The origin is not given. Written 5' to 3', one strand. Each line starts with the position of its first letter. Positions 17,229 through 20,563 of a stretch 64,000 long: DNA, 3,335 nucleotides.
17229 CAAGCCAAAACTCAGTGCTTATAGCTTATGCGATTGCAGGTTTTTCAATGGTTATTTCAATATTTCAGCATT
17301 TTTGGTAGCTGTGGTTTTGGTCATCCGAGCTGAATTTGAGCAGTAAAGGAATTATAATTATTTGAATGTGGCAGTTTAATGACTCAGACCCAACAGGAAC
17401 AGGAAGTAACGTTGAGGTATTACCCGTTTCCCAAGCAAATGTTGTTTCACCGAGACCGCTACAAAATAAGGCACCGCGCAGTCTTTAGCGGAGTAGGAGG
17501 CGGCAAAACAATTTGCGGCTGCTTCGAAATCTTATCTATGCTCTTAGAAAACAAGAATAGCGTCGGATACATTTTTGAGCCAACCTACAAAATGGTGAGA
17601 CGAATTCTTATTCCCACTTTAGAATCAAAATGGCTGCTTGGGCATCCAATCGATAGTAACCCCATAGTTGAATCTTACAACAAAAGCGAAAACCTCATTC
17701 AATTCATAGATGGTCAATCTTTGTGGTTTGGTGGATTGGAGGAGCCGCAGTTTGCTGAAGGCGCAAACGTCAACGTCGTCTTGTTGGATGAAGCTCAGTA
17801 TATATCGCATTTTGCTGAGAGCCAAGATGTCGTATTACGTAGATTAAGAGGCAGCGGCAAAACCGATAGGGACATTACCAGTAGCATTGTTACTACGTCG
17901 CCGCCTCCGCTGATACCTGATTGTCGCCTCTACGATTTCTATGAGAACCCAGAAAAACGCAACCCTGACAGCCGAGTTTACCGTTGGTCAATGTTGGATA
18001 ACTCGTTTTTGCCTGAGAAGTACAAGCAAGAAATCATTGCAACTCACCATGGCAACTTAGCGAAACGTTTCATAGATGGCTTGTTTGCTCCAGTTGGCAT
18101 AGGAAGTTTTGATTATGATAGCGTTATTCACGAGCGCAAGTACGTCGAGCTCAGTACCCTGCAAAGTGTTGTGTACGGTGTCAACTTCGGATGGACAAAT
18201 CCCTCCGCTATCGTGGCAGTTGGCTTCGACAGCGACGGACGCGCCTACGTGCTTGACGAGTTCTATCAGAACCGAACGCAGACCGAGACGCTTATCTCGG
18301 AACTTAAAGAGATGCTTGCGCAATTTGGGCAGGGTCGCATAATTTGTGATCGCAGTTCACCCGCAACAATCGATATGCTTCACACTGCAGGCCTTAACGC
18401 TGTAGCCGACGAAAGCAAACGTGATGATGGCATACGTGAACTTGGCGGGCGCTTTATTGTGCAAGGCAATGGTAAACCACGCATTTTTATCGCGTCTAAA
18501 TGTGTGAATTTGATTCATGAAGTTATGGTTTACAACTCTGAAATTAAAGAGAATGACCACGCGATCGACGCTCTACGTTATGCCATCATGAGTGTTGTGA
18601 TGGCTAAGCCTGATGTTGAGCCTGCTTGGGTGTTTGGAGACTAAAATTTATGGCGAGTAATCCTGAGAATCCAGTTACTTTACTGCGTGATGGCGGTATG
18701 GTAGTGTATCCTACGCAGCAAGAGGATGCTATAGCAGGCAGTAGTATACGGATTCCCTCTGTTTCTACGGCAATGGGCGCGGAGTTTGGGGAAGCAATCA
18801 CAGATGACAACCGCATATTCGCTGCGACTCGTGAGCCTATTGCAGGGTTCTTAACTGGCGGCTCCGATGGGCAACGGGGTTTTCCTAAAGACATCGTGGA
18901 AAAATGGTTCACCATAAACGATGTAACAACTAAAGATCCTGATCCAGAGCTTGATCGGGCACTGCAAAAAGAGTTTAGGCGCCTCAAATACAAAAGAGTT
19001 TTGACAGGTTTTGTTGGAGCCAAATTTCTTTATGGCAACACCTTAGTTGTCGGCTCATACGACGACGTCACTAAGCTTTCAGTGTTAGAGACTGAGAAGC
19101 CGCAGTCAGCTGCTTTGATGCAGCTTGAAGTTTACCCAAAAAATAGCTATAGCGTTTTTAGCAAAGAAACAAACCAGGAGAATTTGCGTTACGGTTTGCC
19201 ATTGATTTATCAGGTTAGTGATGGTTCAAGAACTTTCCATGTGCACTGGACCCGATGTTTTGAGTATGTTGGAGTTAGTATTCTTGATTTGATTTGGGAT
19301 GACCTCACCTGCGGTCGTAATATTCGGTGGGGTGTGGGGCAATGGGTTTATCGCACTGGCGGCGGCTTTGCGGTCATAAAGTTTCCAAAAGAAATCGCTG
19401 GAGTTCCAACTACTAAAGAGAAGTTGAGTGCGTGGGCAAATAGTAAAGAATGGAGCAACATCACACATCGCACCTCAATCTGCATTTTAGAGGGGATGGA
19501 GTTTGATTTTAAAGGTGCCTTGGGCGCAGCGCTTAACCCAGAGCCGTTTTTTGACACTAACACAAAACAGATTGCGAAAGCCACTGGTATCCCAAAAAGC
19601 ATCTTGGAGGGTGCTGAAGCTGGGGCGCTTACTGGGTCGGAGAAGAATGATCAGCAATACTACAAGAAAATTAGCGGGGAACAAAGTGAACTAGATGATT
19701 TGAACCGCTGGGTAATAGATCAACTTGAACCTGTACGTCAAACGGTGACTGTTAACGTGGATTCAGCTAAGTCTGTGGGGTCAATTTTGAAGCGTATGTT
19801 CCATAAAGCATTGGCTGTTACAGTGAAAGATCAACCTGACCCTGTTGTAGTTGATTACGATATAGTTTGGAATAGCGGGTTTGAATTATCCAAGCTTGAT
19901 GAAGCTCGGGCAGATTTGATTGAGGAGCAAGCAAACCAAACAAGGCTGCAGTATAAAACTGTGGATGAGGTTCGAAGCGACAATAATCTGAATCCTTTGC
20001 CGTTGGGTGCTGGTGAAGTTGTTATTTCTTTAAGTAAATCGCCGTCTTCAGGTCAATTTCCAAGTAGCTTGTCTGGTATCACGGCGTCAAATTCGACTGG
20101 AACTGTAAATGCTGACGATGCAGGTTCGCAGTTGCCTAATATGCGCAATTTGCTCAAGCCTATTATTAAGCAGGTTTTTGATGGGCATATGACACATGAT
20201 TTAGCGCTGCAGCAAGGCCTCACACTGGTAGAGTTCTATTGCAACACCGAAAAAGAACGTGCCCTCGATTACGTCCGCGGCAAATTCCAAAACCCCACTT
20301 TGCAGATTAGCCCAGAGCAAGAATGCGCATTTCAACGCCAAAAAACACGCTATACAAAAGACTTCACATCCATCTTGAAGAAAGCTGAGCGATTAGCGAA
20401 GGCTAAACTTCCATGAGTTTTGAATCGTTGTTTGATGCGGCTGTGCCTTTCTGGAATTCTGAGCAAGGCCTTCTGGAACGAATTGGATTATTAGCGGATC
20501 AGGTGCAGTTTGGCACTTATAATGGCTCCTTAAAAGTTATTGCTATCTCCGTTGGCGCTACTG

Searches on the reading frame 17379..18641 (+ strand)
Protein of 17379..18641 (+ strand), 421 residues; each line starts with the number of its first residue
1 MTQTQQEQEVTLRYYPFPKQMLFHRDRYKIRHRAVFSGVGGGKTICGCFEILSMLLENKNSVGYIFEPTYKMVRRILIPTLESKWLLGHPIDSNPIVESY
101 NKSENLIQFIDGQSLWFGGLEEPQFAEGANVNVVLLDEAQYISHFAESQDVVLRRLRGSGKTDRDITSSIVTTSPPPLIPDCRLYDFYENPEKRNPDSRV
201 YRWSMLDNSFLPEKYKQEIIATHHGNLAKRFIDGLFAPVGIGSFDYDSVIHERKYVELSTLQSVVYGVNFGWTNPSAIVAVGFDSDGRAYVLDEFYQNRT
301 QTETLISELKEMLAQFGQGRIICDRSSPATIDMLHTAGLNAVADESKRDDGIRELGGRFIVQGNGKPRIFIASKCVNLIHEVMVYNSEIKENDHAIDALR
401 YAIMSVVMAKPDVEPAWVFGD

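Call 44: search_protein_families(library=pfam, proteins=[window:17379-18641:+], max_evalue=0.001)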
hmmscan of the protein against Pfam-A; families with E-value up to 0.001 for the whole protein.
window:17379-18641:+ (421 aa): 2 families
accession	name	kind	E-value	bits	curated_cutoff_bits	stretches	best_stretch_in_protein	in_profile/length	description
PF03237.21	Terminase_6N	-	2.5e-13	50.6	22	1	39-237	6-201/215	Terminase large subunit, T4likevirus-type, N-terminal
PF04466.19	Terminase_3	-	1.8e-06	28.1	23.2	1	100-227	67-191/201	Phage terminase large subunit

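Call 51: search_protein_families(library=phrogs, proteins=[window:17379-18641:+], max_evalue=0.001)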
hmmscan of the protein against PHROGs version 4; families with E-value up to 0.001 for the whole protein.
window:17379-18641:+ (421 aa): 6 families
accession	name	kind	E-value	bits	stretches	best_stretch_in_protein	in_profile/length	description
phrog_2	-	head and packaging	1.6e-33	117.4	1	14-410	264-596/807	terminase large subunit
phrog_5653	-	head and packaging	2.1e-19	71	1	245-410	13-184/199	terminase large subunit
phrog_6672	-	head and packaging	5.2e-11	43.3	1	286-409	4-132/145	terminase large subunit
phrog_10250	-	head and packaging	4.5e-09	37.4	1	229-408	11-217/228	terminase large subunit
phrog_38319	-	unknown function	2.5e-05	24.8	1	31-86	19-77/271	-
phrog_3717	-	head and packaging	0.0001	22.9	1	101-230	90-218/277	terminase large subunit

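Call 66: search_dna_similar(query=window:17379-18641:+, collection=phages, mode=protein, max_rows=10)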
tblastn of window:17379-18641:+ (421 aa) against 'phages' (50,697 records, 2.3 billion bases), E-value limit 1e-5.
Records with a match: 887; places in all: 889; records where one place covers at least 80% of the query: 333.
Best place of each record, by identity: <60% 887.
By first word of the organism name: Salmonella 319; Staphylococcus 99; Escherichia 97; Enterococcus 59; Vibrio 56; Clostridium 45; Streptococcus 36; Streptomyces 27; Listeria 16; Bacillus 11; and 40 more.
By host as written in the record: - 61; Escherichia coli 54; Salmonella enterica subsp. enterica serovar Enteritidis 53; Salmonella enterica subsp. enterica serovar Typhimurium 46; Salmonella enterica 44; Salmonella sp. 34; Staphylococcus aureus 32; Clostridium sporogenes ATCC-15579 30; and 257 more.
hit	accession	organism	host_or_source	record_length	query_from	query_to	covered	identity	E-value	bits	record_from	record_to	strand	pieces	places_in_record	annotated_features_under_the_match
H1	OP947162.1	Rhodobacteraceae phage LS06-2018-MD06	-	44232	8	404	94%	26.6%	2e-29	127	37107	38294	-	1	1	terminase large subunit | hypothetical protein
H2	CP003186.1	Thermoanaerobacterium phage THSA-485A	Thermoanaerobacterium saccharolyticum ...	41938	14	407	94%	25.8%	3e-19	96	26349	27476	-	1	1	phage terminase, large subunit, PBSX family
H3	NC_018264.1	Thermoanaerobacterium phage THSA-485A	Thermoanaerobacterium saccharolyticum ...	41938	14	407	94%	25.8%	3e-19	96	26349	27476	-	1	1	terminase large subunit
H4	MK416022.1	Klebsiella phage ST846-OXA48phi9.2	Klebsiella pneumoniae ST846-OXA48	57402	31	417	92%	25.7%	9e-7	57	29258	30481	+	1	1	terminase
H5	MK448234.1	Klebsiella phage ST11-VIM1phi8.2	Klebsiella pneumoniae ST11-VIM1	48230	31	417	92%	25.5%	3e-6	56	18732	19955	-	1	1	terminase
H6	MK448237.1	Klebsiella phage ST974-OXA48phi18.2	Klebsiella pneumoniae ST974-OXA48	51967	31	417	92%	25.5%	3e-6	56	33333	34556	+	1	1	terminase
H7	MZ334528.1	Halorubrum tailed virus 28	Halorubrum sp.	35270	37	420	91%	25.4%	1e-18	95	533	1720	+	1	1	terminase large subunit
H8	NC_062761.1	Halorubrum tailed virus 28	Halorubrum sp.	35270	37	420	91%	25.4%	1e-18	95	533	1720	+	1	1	terminase large subunit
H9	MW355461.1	Salmonella phage vB_SenS_ER1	Salmonella enterica subsp. enterica ...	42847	34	403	88%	26.3%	2e-11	72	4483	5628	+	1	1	hypothetical protein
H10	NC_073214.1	Salmonella phage vB_SenS_ER1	Salmonella enterica subsp. enterica ...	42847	34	403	88%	26.3%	2e-11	72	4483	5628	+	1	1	hypothetical protein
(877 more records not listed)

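Call 67: find_related_loci(query=window:17379-18641:+, collection=viral_contigs, flank=10000)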
Query window:17379-18641:+ (421 aa) in viral_contigs; peptide patterns used: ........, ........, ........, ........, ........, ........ (x = any residue, [..] = any of these).
23 stretches matched a pattern; 6 encode a relative of the query (tblastn E <= 1e-3); 6 distinct loci.
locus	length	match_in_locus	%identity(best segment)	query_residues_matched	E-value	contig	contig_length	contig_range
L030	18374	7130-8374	76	1-415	0e+0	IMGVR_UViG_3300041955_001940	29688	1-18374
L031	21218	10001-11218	74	1-406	0e+0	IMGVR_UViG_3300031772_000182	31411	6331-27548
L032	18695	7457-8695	61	7-419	3e-171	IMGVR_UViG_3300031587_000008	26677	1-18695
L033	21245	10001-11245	78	1-412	0e+0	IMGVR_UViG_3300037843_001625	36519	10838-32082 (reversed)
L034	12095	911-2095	47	8-407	1e-117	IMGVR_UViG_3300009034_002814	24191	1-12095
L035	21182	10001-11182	44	19-406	2e-105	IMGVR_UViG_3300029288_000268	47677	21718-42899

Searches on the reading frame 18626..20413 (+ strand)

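Call 44: search_protein_families(library=pfam, proteins=[window:18626-20413:+], max_evalue=0.001)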
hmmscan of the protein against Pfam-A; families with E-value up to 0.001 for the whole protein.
window:18626-20413:+ (596 aa): 1 family
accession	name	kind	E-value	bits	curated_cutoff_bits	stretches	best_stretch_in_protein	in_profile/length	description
PF06381.16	Phage_portal_3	-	5.6e-22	78.4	33.8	1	87-358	21-308/357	Phage portal protein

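Call 51: search_protein_families(library=phrogs, proteins=[window:18626-20413:+], max_evalue=0.001)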
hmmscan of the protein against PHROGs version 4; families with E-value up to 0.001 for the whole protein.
window:18626-20413:+ (596 aa): 2 families
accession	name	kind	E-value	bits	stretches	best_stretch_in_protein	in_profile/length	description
phrog_146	-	head and packaging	4.5e-25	89.6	1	87-445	75-414/587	portal protein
phrog_15615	-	head and packaging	1.4e-07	32.1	1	87-212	55-175/194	virion structural protein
